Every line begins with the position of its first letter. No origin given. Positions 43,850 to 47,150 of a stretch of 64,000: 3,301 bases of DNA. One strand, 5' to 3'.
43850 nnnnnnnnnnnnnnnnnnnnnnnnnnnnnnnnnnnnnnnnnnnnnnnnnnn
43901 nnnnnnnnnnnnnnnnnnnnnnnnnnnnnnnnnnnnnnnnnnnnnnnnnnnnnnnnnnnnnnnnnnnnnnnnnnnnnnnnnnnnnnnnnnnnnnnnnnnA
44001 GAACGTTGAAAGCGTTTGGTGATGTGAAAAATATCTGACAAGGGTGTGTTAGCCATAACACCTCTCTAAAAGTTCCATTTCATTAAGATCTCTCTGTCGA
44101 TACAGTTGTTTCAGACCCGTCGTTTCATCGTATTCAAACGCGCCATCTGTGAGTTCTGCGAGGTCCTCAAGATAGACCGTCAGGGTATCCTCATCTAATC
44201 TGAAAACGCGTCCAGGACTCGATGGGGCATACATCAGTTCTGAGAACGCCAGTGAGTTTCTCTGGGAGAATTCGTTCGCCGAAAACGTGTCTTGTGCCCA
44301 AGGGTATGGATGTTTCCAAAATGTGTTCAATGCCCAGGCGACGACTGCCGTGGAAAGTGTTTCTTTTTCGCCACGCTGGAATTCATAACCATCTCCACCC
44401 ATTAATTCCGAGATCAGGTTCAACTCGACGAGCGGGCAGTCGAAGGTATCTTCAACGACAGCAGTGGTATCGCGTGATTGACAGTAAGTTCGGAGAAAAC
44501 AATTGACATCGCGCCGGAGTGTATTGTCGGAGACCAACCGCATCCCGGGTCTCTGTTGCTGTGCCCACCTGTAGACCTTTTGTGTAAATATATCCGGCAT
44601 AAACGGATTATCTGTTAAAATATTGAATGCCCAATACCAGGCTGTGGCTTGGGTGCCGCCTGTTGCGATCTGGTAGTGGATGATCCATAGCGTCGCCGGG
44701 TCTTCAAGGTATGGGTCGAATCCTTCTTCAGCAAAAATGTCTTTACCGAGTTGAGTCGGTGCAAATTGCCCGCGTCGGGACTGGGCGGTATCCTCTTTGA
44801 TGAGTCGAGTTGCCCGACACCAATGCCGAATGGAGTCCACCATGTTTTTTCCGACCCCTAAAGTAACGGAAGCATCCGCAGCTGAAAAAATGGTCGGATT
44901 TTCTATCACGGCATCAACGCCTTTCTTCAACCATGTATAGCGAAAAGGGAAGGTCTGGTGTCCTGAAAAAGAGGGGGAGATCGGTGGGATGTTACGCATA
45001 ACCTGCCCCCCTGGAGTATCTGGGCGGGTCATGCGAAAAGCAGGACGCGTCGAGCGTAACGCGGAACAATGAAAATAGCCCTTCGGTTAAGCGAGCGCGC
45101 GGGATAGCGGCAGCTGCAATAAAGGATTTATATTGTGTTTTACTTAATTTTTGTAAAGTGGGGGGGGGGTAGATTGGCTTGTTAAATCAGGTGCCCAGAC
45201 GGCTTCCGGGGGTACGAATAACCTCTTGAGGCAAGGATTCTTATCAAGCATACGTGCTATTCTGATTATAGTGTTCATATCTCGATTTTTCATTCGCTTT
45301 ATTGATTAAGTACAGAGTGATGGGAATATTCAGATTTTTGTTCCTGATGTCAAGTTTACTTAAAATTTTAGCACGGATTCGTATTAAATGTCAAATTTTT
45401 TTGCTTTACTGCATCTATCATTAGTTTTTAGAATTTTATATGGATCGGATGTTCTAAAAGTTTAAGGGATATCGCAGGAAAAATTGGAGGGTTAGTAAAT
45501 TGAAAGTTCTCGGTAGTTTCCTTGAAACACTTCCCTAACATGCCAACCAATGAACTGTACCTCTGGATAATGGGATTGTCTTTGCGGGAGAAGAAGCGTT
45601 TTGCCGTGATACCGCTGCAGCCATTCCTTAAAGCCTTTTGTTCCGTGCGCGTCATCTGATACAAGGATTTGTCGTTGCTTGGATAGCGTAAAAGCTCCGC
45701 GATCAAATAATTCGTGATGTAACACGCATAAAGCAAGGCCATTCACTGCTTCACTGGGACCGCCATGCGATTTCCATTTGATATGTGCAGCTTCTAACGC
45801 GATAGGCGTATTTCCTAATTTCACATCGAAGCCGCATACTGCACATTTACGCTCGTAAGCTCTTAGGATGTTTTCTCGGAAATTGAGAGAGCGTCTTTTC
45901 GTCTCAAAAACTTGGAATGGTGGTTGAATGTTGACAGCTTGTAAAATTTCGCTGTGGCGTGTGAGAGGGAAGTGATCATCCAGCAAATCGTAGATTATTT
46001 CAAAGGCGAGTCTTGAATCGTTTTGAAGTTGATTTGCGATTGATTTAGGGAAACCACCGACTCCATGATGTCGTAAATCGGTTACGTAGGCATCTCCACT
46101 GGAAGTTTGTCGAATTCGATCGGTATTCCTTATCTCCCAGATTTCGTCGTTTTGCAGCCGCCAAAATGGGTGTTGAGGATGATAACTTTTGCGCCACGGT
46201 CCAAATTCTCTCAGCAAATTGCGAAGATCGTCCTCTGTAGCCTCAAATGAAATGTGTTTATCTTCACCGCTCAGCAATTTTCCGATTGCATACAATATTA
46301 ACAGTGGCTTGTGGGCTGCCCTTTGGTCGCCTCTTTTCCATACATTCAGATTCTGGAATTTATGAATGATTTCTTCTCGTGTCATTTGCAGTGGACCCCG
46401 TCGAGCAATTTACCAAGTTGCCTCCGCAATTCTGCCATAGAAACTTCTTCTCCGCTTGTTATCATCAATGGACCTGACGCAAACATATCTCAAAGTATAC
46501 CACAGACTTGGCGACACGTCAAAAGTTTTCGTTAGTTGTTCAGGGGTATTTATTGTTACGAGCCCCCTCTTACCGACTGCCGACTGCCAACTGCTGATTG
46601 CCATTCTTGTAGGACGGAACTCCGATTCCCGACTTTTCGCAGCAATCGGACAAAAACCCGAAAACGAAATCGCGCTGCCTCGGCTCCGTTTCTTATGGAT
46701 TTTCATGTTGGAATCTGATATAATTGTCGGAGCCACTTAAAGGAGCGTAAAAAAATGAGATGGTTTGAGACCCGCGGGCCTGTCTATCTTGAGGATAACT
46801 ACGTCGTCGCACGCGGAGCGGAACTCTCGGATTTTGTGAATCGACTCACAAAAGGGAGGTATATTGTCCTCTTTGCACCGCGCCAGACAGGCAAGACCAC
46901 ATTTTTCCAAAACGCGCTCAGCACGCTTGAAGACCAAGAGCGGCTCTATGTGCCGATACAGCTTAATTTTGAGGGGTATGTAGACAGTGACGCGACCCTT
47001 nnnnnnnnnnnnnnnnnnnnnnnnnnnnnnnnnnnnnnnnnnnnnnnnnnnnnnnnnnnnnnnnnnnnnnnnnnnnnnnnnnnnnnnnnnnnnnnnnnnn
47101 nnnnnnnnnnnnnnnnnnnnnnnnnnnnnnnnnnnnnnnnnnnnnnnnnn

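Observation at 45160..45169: G10 homopolymer in the presumed promoter/leader of the defense operon; candidate phase-variation switch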

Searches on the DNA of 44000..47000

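Call 9: search_rna_families(source=window, start=44000, end=47000, threshold=evalue, max_evalue=1)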
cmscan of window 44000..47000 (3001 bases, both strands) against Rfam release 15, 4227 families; matches with E-value up to 1: 0.
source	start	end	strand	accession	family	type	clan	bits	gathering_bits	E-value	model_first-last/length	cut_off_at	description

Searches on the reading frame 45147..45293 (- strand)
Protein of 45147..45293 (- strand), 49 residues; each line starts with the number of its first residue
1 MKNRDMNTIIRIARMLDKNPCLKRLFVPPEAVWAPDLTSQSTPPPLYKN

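Call 61: find_homologous_proteins(query=window:45147-45293:-, max_evalue=10)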
Query seq(49 aa): no candidate shares three 5-residue words with the query. No homologue found.
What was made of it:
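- It has no relatives in the protein database (call 61).
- Tried and rejected: It found no database relatives (call 61).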
